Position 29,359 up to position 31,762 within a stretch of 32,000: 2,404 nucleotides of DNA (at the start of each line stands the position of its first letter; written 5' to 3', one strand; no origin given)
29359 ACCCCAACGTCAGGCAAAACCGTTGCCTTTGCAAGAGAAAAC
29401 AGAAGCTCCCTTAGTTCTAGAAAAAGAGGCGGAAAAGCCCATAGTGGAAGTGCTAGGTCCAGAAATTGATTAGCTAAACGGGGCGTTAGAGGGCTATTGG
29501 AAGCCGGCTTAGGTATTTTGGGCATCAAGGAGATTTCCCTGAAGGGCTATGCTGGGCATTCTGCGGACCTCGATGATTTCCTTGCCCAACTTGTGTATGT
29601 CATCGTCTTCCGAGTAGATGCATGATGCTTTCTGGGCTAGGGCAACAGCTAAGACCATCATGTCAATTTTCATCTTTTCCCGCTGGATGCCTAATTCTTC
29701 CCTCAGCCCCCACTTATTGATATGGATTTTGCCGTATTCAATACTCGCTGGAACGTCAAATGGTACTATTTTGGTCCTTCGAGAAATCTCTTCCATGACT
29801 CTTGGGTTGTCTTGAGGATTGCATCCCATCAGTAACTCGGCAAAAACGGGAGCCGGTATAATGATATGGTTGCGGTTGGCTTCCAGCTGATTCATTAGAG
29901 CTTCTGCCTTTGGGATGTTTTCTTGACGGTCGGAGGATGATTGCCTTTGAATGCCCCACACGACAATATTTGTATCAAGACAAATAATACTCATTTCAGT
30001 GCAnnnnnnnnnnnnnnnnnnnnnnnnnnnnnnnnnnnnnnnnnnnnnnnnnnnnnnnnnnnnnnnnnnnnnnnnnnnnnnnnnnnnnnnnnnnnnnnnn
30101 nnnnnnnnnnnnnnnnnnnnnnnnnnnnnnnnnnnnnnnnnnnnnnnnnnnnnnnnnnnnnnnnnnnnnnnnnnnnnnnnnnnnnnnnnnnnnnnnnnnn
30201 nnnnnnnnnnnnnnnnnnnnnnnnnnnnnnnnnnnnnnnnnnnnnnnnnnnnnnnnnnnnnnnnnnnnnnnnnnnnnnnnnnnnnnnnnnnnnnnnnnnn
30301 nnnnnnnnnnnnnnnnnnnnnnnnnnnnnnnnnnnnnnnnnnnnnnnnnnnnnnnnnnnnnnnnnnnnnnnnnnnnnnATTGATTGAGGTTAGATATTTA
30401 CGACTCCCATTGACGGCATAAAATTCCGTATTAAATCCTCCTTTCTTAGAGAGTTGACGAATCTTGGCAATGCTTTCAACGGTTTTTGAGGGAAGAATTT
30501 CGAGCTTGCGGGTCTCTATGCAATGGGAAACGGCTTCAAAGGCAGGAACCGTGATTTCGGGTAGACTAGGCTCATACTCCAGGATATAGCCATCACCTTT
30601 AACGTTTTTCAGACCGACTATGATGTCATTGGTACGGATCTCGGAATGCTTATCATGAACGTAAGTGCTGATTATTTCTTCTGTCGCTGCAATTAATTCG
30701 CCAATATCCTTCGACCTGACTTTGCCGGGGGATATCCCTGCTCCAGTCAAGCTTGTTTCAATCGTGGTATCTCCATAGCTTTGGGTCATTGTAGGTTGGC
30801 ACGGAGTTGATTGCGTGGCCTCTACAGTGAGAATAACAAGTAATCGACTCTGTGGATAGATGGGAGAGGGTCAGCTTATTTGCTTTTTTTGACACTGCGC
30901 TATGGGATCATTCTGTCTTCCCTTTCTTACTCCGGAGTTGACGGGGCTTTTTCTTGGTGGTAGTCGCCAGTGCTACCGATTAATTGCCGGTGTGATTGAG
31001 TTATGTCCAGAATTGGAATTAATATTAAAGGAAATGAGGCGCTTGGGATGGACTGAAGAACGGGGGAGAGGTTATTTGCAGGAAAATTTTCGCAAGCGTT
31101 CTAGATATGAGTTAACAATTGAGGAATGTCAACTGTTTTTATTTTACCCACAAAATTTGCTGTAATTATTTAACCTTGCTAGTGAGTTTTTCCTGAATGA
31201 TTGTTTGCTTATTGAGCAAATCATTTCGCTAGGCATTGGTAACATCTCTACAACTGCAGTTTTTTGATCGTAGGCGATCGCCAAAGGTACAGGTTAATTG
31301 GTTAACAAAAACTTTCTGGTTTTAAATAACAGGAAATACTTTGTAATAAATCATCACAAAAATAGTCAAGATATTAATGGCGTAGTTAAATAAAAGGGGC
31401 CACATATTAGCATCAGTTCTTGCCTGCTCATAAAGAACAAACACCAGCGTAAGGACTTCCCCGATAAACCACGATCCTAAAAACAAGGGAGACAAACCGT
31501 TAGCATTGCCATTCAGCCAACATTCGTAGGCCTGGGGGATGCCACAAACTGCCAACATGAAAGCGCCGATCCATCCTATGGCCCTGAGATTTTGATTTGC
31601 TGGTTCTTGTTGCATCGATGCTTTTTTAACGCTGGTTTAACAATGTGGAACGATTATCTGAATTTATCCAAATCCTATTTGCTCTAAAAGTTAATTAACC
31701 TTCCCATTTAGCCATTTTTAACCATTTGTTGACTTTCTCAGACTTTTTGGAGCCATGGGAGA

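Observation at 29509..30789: Atypical two-gene PIN cassette: 261-aa unknown protein immediately upstream of a VapC-like nuclease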

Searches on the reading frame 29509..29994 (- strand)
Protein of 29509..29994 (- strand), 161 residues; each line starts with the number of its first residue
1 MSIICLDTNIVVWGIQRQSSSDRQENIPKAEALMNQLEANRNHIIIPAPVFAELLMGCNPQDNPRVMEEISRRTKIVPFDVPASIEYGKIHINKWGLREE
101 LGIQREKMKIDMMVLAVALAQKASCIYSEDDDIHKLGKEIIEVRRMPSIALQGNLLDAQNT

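Call 3: search_protein_families(library=pfam, proteins=[window:29509-29994:-], max_evalue=1)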
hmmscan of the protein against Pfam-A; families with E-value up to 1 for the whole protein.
window:29509-29994:- (161 aa): 4 families
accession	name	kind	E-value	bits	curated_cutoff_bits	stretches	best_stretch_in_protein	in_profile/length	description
PF01850.27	PIN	-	4.9e-14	53.4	23.6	1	4-138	1-119/120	PIN domain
PF13470.12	PIN_3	-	0.051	14.8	27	1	4-130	2-113/115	PIN domain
PF18397.6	IKBKB_SDD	-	0.079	12.8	25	1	90-157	104-173/275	IQBAL scaffold dimerization domain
PF16289.11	PIN_12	-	0.1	13.4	32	1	4-55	1-46/172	PIN domain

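Call 4: search_protein_families(library=ncbifam, proteins=[window:29509-29994:-], max_evalue=1)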
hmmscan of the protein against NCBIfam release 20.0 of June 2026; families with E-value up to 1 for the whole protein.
window:29509-29994:- (161 aa): 4 families
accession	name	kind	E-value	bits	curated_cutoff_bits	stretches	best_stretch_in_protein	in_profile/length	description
NF047863.1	VapCLeptosp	equivalog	1.6e-05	25.2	140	1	6-124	3-109/130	type II toxin-antitoxin system tRNA(fMet)-specific endonuclease VapC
NF047959.1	TA_toxin_VapC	equivalog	0.00039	20.5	80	1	23-133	13-116/125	type II toxin-antitoxin system VapC family toxin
TIGR01969.1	minD_arch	subfamily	0.088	12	201.75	1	42-88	77-123/251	cell division ATPase MinD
TIGR00305.1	TIGR00305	equivalog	0.13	12.6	29.15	1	99-134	80-113/115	putative toxin-antitoxin system toxin component, PIN family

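Call 5: search_protein_families(library=padloc, proteins=[window:29509-29994:-], max_evalue=1)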
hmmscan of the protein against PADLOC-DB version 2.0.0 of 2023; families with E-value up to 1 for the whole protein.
window:29509-29994:- (161 aa): 1 family
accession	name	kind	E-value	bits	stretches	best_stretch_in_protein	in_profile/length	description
PDLC04421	PDC-M11A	-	0.0026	14.5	1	4-140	3-127/486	-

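Call 16: find_homologous_proteins(query=window:29509-29994:-)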
Query window:29509-29994:- (161 aa): 7 proteins with E <= 0.001 among 59 candidates.
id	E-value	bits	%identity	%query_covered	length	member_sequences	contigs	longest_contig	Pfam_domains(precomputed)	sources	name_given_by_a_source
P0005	5.8e-99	346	99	100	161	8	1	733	PF01850.28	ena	-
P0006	2.2e-88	312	87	100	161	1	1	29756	PF01850.28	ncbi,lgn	-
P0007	4.4e-44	168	50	100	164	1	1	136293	PF01850.28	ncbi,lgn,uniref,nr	ncbi:type II toxin-antitoxin system VapC family toxin [[Limnothrix rosea] IAM M-220]|uniref:type II 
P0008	1.2e-39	154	80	58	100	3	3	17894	PF01850.28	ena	-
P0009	5.1e-30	122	43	92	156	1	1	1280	PF01850.28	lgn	-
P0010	1.1e-16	79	37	91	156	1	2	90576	PF01850.28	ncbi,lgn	-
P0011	8.7e-14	70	32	93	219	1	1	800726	PF01850.28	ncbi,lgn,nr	ncbi:MAG: PIN domain-containing protein [Flavobacteriales bacterium]|nr:PIN domain-containing protei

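Call 17: find_encoding_contigs(protein=P0007, flank=6000, max_places=3)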
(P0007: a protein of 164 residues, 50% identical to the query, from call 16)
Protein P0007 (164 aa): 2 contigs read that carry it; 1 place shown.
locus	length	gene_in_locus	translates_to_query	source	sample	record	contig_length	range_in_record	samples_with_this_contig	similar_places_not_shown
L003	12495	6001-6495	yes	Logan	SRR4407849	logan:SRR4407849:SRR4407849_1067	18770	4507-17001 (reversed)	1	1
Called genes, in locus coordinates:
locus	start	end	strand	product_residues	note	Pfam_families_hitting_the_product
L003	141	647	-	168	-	-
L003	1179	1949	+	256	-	PF00977:His_biosynth, PF01207:Dus (faint), PF02581:TMP-TENI (faint)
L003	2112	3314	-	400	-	PF00155:Aminotran_1_2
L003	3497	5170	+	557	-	PF00664:ABC_membrane, PF00005:ABC_tran, PF13604:AAA_30 (faint), PF02463:SMC_N (weak)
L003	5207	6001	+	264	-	-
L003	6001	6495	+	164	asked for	PF01850:PIN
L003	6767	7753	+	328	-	PF01297:ZnuA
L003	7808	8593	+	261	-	PF00005:ABC_tran, PF13304:AAA_21 (weak)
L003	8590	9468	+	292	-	PF00950:ABC-3, PF01032:FecCD (weak)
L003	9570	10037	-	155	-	PF00210:Ferritin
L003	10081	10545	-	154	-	PF00210:Ferritin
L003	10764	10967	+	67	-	PF04324:Fer2_BFD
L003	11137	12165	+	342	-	PF07732:Cu-oxidase_3, PF07731:Cu-oxidase_2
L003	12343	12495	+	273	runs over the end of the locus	-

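Call 18: find_encoding_contigs(protein=P0010, flank=6000, max_places=3)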
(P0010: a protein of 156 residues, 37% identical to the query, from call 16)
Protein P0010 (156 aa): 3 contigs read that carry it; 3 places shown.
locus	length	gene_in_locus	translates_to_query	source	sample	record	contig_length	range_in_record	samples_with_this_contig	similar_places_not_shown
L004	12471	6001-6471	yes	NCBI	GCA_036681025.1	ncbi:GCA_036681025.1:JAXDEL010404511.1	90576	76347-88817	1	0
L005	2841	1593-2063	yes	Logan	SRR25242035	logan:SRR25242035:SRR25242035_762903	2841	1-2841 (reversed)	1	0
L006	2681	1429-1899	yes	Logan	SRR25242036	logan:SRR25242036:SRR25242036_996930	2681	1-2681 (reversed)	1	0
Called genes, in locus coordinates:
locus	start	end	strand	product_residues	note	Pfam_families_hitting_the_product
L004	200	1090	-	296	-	PF00480:ROK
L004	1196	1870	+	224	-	PF00072:Response_reg, PF00486:Trans_reg_C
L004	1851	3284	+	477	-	PF00672:HAMP, PF26769:HAMP_PhoQ (weak), PF00512:HisKA, PF02518:HATPase_c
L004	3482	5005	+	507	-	PF00089:Trypsin, PF13365:Trypsin_2, PF00595:PDZ, PF13180:PDZ_2, PF17820:PDZ_6, PF00595:PDZ (weak), PF13180:PDZ_2, PF17820:PDZ_6 (weak), +1 more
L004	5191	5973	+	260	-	-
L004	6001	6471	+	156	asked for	PF01850:PIN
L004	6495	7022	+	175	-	PF27546:MICAH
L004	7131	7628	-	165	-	PF01967:MoaC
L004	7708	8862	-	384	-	PF00226:DnaJ, PF01556:DnaJ_C, PF27659:CHP02642 (faint), PF00684:DnaJ_CXXCXGXG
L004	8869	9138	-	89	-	PF01192:RNA_pol_Rpb6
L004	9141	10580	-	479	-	PF14238:DUF4340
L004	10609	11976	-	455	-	PF09822:ABC_transp_aux, PF14258:DUF4350 (weak), PF23355:IFT52_GIFT (faint)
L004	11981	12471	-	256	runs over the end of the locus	PF12679:ABC2_membrane_2 (weak), PF12698:ABC2_membrane_3 (weak)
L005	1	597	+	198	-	?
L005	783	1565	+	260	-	-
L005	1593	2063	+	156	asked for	PF01850:PIN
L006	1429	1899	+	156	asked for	PF01850:PIN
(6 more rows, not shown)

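Call 19: find_encoding_contigs(protein=P0011, flank=6000, max_places=3)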
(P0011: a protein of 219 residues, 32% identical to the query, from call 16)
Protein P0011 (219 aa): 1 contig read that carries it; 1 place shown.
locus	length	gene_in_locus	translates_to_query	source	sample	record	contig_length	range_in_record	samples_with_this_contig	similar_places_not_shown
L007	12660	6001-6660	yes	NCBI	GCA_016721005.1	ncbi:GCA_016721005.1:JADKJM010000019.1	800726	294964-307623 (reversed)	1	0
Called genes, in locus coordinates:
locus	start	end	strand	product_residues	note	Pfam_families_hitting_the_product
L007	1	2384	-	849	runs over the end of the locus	PF00400:WD40 (faint), PF07494:Reg_prop (faint), PF12768:Rax2 (faint), PF17164:DUF5122, PF18962:Por_Secre_tail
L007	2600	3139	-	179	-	-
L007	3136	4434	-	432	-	-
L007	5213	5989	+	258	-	-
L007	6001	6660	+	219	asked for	PF01850:PIN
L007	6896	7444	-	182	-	-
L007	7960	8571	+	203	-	-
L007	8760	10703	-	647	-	PF00884:Sulfatase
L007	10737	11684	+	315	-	PF01300:Sua5_yciO_yrdC, PF03481:Sua5_C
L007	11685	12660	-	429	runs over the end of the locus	PF13620:CarboxypepD_reg, PF13715:CarbopepD_reg_2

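Call 63: search_solved_structures(query=window:29509-29994:-, max_evalue=1)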
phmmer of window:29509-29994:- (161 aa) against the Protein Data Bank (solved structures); distinct sequences matched with E-value up to 1: 1.
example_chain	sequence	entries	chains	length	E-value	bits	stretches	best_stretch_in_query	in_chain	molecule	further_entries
2fb5_A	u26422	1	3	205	0.66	13.1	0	92-136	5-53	hypothetical Membrane Spanning Protein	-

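Call 67: search_solved_structures(query=A7, max_evalue=1)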
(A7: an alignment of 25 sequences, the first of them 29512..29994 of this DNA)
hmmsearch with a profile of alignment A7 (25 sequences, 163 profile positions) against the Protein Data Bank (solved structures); distinct sequences matched with E-value up to 1: 14.
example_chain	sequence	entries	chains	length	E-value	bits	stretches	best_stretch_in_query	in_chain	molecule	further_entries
3zvk_A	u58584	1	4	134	5.5e-06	29.4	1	37-139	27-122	TOXIN OF TOXIN-ANTITOXIN SYSTEM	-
3tnd_A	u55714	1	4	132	4.8e-05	26.4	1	6-97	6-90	tRNA(fMet)-specific endonuclease VapC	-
5ecd_A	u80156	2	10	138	9.9e-05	25.4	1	6-97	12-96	tRNA(fMet)-specific endonuclease VapC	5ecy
6sd6_C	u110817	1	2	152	0.00013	25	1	6-97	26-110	tRNA(fMet)-specific endonuclease VapC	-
9h6a_A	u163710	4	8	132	0.00019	24.4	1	6-95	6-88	tRNA(fMet)-specific endonuclease VapC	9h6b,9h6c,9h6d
6ifc_A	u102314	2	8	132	0.00097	22.1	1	35-96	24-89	tRNA(fMet)-specific endonuclease VapC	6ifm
5ed0_A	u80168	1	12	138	0.0011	22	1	37-97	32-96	tRNA(fMet)-specific endonuclease VapC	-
5ecw_A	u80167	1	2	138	0.0019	21.2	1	38-97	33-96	tRNA(fMet)-specific endonuclease VapC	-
4chg_A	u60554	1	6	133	0.0095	18.9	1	38-92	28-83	PROBABLE RIBONUCLEASE VAPC15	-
9z7o_C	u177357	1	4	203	0.015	18.3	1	6-86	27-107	Escherichia VapC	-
2h1o_A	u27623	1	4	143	0.021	17.8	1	42-120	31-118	Trafficking protein B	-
2bsq_A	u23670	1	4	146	0.023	17.7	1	42-120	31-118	TRAFFICKING PROTEIN B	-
2h1c_A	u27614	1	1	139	0.08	15.9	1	42-123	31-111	Trafficking protein B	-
5k8j_B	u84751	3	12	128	0.34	13.8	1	67-140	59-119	Ribonuclease VapC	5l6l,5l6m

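Call 68: search_protein_families(library=phrogs, proteins=[window:29509-29994:-], max_evalue=0.01)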
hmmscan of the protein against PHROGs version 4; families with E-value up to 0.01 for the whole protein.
window:29509-29994:- (161 aa): 2 families
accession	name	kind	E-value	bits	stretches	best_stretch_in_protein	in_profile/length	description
phrog_21691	-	unknown function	5.1e-17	63.2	1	4-151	2-151/168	-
phrog_13721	-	unknown function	0.00038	21.8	1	6-92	6-88/136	-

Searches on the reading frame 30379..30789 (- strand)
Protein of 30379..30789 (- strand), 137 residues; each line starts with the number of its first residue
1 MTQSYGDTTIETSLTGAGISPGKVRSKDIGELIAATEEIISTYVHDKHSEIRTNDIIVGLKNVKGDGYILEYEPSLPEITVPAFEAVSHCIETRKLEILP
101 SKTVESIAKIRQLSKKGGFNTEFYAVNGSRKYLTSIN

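Call 52: predict_structure(alignment_id=A5)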
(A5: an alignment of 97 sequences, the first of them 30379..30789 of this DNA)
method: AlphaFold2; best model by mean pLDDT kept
length: 137 residues; sequences in the alignment: 97
mean_pLDDT: 93.4   pTM: 0.87
mean pLDDT of the five models: 93.4, 92.9, 92.7, 92.5, 91.6
residues with pLDDT >= 90: 116; 70-90: 17; 50-70: 2; < 50: 2
segments of 3 or more residues with pLDDT < 50: none
pLDDT, mean of each block of 10 residues (from residue 1): 75 91 90 98 97 95 88 96 98 97 98 95 96 96
secondary structure, 60 per line:
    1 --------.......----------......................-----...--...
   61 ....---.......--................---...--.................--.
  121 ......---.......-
elements in order: E9-15 H26-47 E58-64 E68-74 H77-92 H101-117 E120-126 E130-136

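Call 56: fold_search(model_id=the predicted structure, library=pdb)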
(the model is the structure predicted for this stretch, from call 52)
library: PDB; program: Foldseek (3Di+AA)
matches with E <= 10: 443; with E <= 0.001: 0
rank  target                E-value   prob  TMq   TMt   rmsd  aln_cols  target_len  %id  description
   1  1wc6_A                3.4e-03  0.94  0.35  0.27   9.4       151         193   12  Soluble adenylyl cyclase CyaC from S. platensis in complex with Rp- ATPalphaS in presence of bicarbonate (released 2004-12-20)
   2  4hhu_A                1.4e-02  0.98  0.37  0.31   6.0       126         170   12  Crystal Structure of Engineered Protein. Northeast Structural Genomics Consortium Target OR280. (released 2012-10-24)
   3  7y8x_E                1.6e-02  0.28  0.22  0.13  15.8       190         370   13  Crystal structure of AlbEF homolog from Quasibacillus thermotolerans in complex with Ni(II) (released 2022-10-12)
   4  1wc1_B                1.7e-02  0.75  0.34  0.27   9.6       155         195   12  Soluble adenylyl cyclase CyaC from S. platensis in complex with Rp- ATPalphaS (released 2004-12-20)
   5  6b05_A                3.4e-02  0.41  0.29  0.08  14.2       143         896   10  The Crystal Structure of the Ferredoxin Protease FusC E83A mutant in complex with Arabidopsis Ferredoxin (released 2018-06-20)
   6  7y8v_E                3.4e-02  0.23  0.23  0.12  15.5       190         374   12  Crystal structure of AlbEF homolog mutant (AlbF-H54A/H58A) from Quasibacillus thermotolerans (released 2022-10-12)
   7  3n5f_A                4.4e-02  0.47  0.30  0.14   9.2       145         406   10  Crystal Structure of L-N-carbamoylase from Geobacillus stearothermophilus CECT43 (released 2011-05-25)
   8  4ney_A                5.9e-02  0.92  0.36  0.31   5.5       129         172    5  Crystal Structure of an engineered protein with ferredoxin fold, Northeast Structural Genomics Consortium (NESG) Targe (released 2014-01-15)
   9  7d9t_A                6.6e-02  0.35  0.30  0.12   9.7       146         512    8  Structure of human soluble guanylate cyclase in the cinciguat-bound inactive state (released 2021-08-11)
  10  3uvj_A                8.4e-02  0.23  0.27  0.22  10.1       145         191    8  Crystal structure of the catalytic domain of the heterodimeric human soluble guanylate cyclase 1. (released 2011-12-28)
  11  2mtl_MODEL_1_A        9.5e-02  0.85  0.35  0.49   5.3       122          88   13  Solution NMR Structure of De novo designed FR55, Northeast Structural Genomics Consortium (NESG) Target OR109 (released 2014-10-29)
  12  3uvj_C                1.0e-01  0.20  0.25  0.20  10.1       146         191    9  Crystal structure of the catalytic domain of the heterodimeric human soluble guanylate cyclase 1. (released 2011-12-28)
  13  1ybu_A                1.2e-01  0.33  0.26  0.22   8.8       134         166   10  Mycobacterium tuberculosis adenylyl cyclase Rv1900c CHD, in complex with a substrate analog. (released 2005-02-15)
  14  6b03_A                1.2e-01  0.25  0.29  0.08   9.6       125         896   16  The crystal structure of the ferredoxin protease FusC in complex with its substrate plant ferredoxin (released 2018-06-20)
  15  2eky_G                1.4e-01  0.66  0.33  0.43   5.5       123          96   10  Crystal Structure of hypothetical protein MJ1052 from Methanocaldococcus jannaschii (Form 1) (released 2007-10-02)
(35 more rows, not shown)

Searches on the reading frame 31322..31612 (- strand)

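Call 60: search_protein_families(library=pfam, proteins=[window:31322-31612:-], max_evalue=0.01)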
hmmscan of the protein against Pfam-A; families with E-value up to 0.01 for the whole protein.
window:31322-31612:- (96 aa): 1 family
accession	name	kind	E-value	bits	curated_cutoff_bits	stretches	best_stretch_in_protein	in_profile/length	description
PF04193.19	PQ-loop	-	9.6e-12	44.9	22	1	11-63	4-56/61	PQ loop repeat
